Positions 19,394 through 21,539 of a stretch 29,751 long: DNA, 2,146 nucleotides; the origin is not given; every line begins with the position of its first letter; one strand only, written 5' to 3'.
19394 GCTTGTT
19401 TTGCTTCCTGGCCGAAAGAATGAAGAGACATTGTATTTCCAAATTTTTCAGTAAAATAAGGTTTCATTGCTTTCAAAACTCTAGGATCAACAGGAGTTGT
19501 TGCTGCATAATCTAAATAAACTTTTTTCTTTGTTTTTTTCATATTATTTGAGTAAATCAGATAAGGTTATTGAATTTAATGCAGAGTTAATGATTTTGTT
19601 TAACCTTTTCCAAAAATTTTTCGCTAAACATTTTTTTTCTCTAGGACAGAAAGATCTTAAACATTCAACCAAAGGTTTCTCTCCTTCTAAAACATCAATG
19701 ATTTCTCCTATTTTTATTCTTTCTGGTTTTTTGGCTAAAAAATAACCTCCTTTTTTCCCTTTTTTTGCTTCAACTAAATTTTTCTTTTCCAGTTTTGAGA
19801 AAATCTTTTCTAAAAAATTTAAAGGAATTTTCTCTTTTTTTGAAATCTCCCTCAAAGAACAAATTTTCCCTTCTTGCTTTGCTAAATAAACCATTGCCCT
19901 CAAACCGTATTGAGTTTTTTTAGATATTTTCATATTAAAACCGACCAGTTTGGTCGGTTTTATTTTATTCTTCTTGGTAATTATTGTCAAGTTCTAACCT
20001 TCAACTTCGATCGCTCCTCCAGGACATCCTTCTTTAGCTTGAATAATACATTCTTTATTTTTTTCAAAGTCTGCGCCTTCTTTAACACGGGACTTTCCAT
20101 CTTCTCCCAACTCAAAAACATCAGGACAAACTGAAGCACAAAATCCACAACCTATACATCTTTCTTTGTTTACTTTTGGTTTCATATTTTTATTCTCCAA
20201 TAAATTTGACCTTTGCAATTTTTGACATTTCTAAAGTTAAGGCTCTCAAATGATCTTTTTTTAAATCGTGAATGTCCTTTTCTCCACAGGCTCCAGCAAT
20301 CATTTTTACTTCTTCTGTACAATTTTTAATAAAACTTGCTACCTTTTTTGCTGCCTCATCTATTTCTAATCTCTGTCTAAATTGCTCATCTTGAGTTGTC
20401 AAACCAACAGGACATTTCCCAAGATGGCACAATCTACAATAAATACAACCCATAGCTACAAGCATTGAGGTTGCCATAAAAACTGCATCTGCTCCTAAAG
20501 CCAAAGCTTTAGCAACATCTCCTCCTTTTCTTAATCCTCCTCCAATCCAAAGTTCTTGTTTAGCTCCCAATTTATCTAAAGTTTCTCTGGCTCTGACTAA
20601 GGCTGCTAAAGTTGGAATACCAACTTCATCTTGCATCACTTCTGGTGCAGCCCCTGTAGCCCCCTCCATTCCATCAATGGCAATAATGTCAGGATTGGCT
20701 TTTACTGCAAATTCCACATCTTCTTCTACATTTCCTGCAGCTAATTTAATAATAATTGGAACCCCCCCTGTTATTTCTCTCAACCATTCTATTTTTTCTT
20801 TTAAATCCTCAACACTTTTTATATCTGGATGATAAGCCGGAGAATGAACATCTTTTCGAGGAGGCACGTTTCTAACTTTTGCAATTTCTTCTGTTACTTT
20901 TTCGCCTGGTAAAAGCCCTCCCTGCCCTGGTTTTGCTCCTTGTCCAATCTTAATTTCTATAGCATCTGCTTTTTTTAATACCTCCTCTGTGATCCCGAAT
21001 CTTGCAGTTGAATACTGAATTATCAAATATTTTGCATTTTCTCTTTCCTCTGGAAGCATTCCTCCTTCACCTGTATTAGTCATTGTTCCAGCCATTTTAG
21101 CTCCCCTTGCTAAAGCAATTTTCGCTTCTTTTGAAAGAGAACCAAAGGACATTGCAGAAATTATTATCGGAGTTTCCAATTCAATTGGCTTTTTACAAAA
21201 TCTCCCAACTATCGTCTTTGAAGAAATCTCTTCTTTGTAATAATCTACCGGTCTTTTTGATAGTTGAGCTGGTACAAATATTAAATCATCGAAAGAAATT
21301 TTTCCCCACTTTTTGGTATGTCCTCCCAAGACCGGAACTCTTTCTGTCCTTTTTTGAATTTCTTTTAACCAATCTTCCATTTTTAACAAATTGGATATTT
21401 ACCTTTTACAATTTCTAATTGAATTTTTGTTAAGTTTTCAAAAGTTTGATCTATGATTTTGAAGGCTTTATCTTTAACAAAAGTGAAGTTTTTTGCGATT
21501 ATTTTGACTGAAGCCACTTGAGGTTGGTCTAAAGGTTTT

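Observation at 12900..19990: Fe-S-sensing regulon that bundles three Fe-S-type tRNA thiolases with their sulfur and cluster supply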

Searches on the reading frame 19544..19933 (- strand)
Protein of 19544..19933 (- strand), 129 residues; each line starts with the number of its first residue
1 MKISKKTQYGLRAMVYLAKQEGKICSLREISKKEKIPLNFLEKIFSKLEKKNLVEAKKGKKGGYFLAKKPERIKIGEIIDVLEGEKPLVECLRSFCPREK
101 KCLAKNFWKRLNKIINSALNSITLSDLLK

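Call 5: search_protein_families(library=pfam, proteins=[window:19544-19933:-], max_evalue=0.01)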
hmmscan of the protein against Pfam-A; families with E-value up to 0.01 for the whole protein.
window:19544-19933:- (129 aa): 2 families
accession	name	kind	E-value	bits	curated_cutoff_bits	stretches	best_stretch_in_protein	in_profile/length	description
PF02082.26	Rrf2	-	4.1e-38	131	30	1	3-129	1-131/132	Iron-dependent Transcriptional regulator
PF01978.25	TrmB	-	0.0033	17.7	25.6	1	26-64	24-62/68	Sugar-specific transcriptional regulator TrmB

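Call 6: search_protein_families(library=ncbifam, proteins=[window:19544-19933:-], max_evalue=0.01)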
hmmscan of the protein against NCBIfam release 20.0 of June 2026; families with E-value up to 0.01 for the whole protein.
window:19544-19933:- (129 aa): 9 families
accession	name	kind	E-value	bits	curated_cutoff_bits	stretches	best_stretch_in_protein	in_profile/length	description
TIGR00738.1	rrf2_super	superfamily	8e-41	139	73.3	1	1-129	1-132/132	Rrf2 family transcriptional regulator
TIGR02010.1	IscR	equivalog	1.7e-29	102.3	207.55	1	1-128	1-130/135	Fe-S cluster assembly transcriptional regulator IscR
NF047409.1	Cys_reg_CymR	equivalog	1.2e-25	90.3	195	1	1-128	1-124/139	cysteine metabolism transcriptional regulator CymR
TIGR02944.1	suf_reg_Xantho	equivalog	1.5e-24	86.9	110.65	1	1-127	2-130/130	SUF system Fe-S cluster assembly regulator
NF008110.0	PRK10857.1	equivalog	1.8e-20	73.4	275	1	1-128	1-130/164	Fe-S cluster assembly transcriptional regulator IscR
NF008240.0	PRK11014.1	equivalog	7.3e-19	68.2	182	1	1-128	1-128/141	nitric oxide-sensing transcriptional repressor NsrR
NF008886.0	PRK11920.1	equivalog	1.7e-16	60.3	193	1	1-128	1-131/153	iron-responsive transcriptional regulator RirA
NF041852.1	trans_reg_HypR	equivalog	1.4e-05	25.1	180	1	13-87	11-85/139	redox-sensitive transcriptional regulator HypR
NF053660.1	ORF80_fam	equivalog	0.00052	19.9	95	1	13-62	7-54/70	ORF80 family leucine zipper DNA-binding protein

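Call 31: search_solved_structures(query=window:19544-19933:-, max_evalue=0.001, show_alignments=4)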
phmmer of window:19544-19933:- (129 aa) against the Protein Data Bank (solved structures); distinct sequences matched with E-value up to 0.001: 12.
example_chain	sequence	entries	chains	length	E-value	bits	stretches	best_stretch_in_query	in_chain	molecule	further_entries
4cic_A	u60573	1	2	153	3e-20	76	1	1-129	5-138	TRANSCRIPTIONAL REGULATOR, BADM/RRF2 FAMILY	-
2y75_A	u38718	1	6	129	8.5e-17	64.9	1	1-127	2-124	HTH-TYPE TRANSCRIPTIONAL REGULATOR CYMR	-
3t8r_A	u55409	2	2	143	2.2e-16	63.5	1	1-126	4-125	Staphylococcus aureus CymR | Staphylococcus aureus CymR (oxidized form)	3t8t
3lwf_A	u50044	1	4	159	7e-16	61.9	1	1-129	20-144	Putative transcriptional regulator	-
4hf0_A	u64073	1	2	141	2.9e-14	56.7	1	1-128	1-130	HTH-type transcriptional regulator IscR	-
4hf1_A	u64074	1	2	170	5.4e-14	55.8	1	1-128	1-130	HTH-type transcriptional regulator IscR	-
4chu_A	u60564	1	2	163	1.8e-13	54.1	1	3-128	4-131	HTH-TYPE TRANSCRIPTIONAL REGULATOR ISCR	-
4hf2_A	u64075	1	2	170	3.8e-13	53.1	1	1-128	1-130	HTH-type transcriptional regulator IscR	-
7zpn_A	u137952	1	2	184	1.8e-12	50.9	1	2-84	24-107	HTH-type transcriptional regulator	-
5n07_A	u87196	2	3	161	6.3e-11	45.9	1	1-128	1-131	HTH-type transcriptional repressor NsrR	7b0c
5n08_A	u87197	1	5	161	1.9e-07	34.7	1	1-127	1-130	HTH-type transcriptional repressor NsrR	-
6hsd_A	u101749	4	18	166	0.00096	22.8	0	1-92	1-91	Rrf2 family transcriptional regulator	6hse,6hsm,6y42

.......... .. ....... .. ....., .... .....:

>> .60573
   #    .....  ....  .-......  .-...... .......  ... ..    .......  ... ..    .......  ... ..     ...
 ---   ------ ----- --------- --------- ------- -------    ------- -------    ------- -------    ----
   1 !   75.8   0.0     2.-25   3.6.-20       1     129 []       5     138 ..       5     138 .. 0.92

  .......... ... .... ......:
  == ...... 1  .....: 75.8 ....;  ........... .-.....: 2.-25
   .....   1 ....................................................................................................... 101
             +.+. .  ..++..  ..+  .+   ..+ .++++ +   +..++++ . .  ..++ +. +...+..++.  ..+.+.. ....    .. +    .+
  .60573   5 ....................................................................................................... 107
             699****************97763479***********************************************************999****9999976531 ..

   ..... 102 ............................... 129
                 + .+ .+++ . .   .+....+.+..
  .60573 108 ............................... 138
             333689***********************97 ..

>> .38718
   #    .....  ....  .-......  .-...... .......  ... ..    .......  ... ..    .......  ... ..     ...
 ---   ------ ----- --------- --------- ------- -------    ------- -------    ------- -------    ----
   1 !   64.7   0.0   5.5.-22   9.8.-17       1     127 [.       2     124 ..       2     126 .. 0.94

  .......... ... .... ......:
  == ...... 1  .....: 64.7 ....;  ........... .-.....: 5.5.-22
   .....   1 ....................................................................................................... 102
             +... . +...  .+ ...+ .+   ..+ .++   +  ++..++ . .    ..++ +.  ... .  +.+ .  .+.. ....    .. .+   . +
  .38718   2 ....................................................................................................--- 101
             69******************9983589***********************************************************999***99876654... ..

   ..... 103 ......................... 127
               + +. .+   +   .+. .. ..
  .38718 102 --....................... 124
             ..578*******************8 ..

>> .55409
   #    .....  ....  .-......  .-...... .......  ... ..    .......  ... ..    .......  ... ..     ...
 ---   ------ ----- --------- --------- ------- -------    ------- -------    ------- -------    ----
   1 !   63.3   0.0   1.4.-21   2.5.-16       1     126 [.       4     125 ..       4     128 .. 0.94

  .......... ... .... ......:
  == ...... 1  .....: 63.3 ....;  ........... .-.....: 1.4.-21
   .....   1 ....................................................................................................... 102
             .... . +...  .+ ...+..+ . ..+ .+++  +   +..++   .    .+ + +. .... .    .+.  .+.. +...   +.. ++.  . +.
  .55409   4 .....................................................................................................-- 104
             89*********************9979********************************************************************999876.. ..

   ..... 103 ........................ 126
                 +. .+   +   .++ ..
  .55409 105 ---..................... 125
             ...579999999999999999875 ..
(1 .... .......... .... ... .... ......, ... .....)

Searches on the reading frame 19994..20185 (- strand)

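Call 5: search_protein_families(library=pfam, proteins=[window:19994-20185:-], max_evalue=0.01)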
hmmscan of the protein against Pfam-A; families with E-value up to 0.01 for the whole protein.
window:19994-20185:- (63 aa): 13 families
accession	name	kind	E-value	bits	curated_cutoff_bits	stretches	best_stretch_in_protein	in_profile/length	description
PF13370.11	Fer4_13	-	2.7e-15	57.2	24.5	1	5-61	1-58/58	4Fe-4S single cluster domain of Ferredoxin I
PF13459.11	Fer4_15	-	2.2e-13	51.1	22.4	1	5-61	3-66/66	4Fe-4S single cluster domain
PF00037.32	Fer4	-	1.8e-08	34.3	21.1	1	3-21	1-19/24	4Fe-4S binding domain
PF12837.12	Fer4_6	-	2.3e-07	30.9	25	1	2-21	1-20/24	4Fe-4S binding domain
PF12797.12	Fer4_2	-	5.3e-07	29.6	24.5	1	2-21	2-21/22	4Fe-4S binding domain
PF13237.11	Fer4_10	-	2.6e-05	24.5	25.5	1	3-47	2-43/53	4Fe-4S dicluster domain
PF25160.1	LdpA_Fe-S-bd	-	3.1e-05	24.1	27.6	1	4-21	22-39/49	LdpA Fe-S cluster-binding domain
PF12838.12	Fer4_7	-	5.8e-05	23.9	27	1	9-46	1-38/52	4Fe-4S dicluster domain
PF13183.11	Fer4_8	-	6.6e-05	23.8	27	1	8-40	3-35/68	4Fe-4S dicluster domain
PF14697.11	Fer4_21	-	9.6e-05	22.9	35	1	4-21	35-52/59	4Fe-4S dicluster domain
PF12800.12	Fer4_4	-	0.0001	22.7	24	1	8-21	2-15/17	4Fe-4S binding domain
PF06902.16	Fer4_19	-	0.00075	19.9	24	1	6-60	11-60/64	Divergent 4Fe-4S mono-cluster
PF13187.11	Fer4_9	-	0.0091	16.4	27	1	7-22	34-49/52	4Fe-4S dicluster domain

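Call 6: search_protein_families(library=ncbifam, proteins=[window:19994-20185:-], max_evalue=0.01)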
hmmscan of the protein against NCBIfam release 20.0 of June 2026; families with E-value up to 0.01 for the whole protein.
window:19994-20185:- (63 aa): 39 families (the best 25 are shown)
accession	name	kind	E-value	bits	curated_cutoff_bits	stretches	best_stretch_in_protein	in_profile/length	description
NF040864.1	HgcB_ferredoxin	equivalog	4.3e-08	32.9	99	1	4-62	10-64/93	mercury methylation ferredoxin HgcB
TIGR02179.1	PorD_KorD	subfamily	7.1e-08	32.5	60.05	1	1-61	18-74/78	2-oxoacid:acceptor oxidoreductase, delta subunit, pyruvate/2-ketoisovalerate family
NF040684.1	PorD_Arch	equivalog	1.1e-07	31.8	120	1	1-61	25-81/85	pyruvate synthase subunit PorD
TIGR01971.1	NuoI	subfamily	1.5e-05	24.6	113.05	1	6-60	40-99/121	NADH-quinone oxidoreductase, chain I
NF007204.0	PRK09625.1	equivalog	1.7e-05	24.8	125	1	1-55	52-102/133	pyruvate flavodoxin oxidoreductase subunit delta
NF009053.0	PRK12387.1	subfamily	1.9e-05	24.5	204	1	2-61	32-92/180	formate hydrogenlyase complex iron-sulfur subunit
NF004542.0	PRK05888.2-3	equivalog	2.5e-05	23.8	248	1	5-23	119-137/203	NADH-quinone oxidoreductase subunit NuoI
NF045874.1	Vhu_polyferre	exception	3.3e-05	22.8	600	1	4-62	153-216/381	F420-non-reducing hydrogenase associated-polyferredoxin VhuB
NF043039.1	HgcAB_like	equivalog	3.4e-05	23.6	285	1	4-58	296-348/350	HgcAB-like fusion protein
TIGR02936.1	fdxN_nitrog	equivalog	5.2e-05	23.3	80.55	1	4-56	17-74/91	ferredoxin III, nif-specific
NF042909.1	FMH_DH_FwdF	exception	0.00017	20.8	375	1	4-44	51-91/336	tungsten-dependent formylmethanofuran dehydrogenase subunit FwdF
NF007203.0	PRK09624.1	equivalog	0.00019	21.6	171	1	2-61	45-100/105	pyuvate ferredoxin oxidoreductase subunit delta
NF041836.1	rnfB_Methano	equivalog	0.00023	20.7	445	1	3-57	166-221/265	Rnf electron transport complex subunit RnfB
NF058577.1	FdxA_fam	equivalog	0.00025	21.2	65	1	4-21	32-49/52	4Fe-4S ferredoxin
NF007205.0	PRK09626.1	equivalog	0.00026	21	93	1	5-61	14-73/105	2-oxoglutarate-acceptor oxidoreductase subunit OorD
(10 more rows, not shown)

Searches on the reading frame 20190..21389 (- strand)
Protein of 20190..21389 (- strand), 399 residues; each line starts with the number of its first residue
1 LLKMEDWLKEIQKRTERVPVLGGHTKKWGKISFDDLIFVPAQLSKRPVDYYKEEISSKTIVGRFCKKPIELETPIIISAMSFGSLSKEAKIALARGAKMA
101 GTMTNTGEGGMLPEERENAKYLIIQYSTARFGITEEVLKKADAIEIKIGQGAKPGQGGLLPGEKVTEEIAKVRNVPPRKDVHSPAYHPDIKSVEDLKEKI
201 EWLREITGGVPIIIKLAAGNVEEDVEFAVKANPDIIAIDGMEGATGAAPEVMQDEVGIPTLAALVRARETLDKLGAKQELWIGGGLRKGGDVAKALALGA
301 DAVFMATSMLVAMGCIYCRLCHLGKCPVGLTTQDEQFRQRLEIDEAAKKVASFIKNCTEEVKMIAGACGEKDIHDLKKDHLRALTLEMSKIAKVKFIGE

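Call 5: search_protein_families(library=pfam, proteins=[window:20190-21389:-], max_evalue=0.01)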
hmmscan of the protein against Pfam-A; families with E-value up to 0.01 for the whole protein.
window:20190-21389:- (399 aa): 4 families
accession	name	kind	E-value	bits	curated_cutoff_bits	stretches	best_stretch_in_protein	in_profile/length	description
PF01645.23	Glu_synthase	-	7.2e-121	404.3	20.4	1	52-369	49-367/369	Conserved region in glutamate synthase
PF01070.24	FMN_dh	-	3.4e-15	56.4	24.9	1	198-314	208-310/350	FMN-dependent dehydrogenase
PF00478.31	IMPDH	-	4.4e-10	39.5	25.6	1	199-307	132-237/345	IMP dehydrogenase / GMP reductase domain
PF03060.21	NMO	-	0.00015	21.7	28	1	225-313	149-229/331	Nitronate monooxygenase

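Call 6: search_protein_families(library=ncbifam, proteins=[window:20190-21389:-], max_evalue=0.01)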
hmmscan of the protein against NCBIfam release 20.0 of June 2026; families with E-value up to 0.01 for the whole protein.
window:20190-21389:- (399 aa): 14 families
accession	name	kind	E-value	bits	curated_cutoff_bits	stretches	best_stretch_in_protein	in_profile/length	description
NF008730.0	PRK11750.1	equivalog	1.3e-61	208.3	1047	1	78-393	864-1184/1490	glutamate synthase large subunit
TIGR02151.1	IPP_isom_2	equivalog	6.4e-11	41.8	281.3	1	254-312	240-294/338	type 2 isopentenyl-diphosphate Delta-isomerase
TIGR03966.1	actino_HemFlav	equivalog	2.7e-09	36.2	470.85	1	186-313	225-338/385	pre-mycofactocin synthase MftD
TIGR01302.1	IMP_dehydrog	equivalog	3.8e-08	32.6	481.5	1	214-310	266-359/450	IMP dehydrogenase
NF005869.0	PRK07807.1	equivalog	2.5e-07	30.1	549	1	200-307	259-360/479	GuaB1 family IMP dehydrogenase-related protein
TIGR01303.1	IMP_DH_rel_1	equivalog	2.1e-06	26.9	562.75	1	213-306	266-357/475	GuaB1 family IMP dehydrogenase-related protein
NF052358.1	GMPRedGuaB1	equivalog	3.5e-06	26.4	675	1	198-305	257-358/479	GMP reductase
TIGR01304.1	IMP_DH_rel_2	equivalog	0.00037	19.9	342.1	1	241-311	215-288/365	GuaB3 family IMP dehydrogenase-related protein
NF005311.0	PRK06843.1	equivalog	0.00057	18.9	779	0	254-306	235-285/404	inosine 5-monophosphate dehydrogenase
NF008398.0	PRK11197.1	subfamily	0.00066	18.5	376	1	199-314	236-337/381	L-lactate dehydrogenase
NF003302.0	PRK04302.1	subfamily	0.00075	19.3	132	1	268-311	164-207/223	triose-phosphate isomerase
NF033901.1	L_lactate_LldD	exception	0.00091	18.3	550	1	199-313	236-336/377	FMN-dependent L-lactate dehydrogenase LldD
TIGR01305.1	GMP_reduct_1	equivalog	0.0011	18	492.15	1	217-306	154-241/343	GMP reductase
NF003470.0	PRK05096.1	equivalog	0.0044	16.2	397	1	217-310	155-245/347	GMP reductase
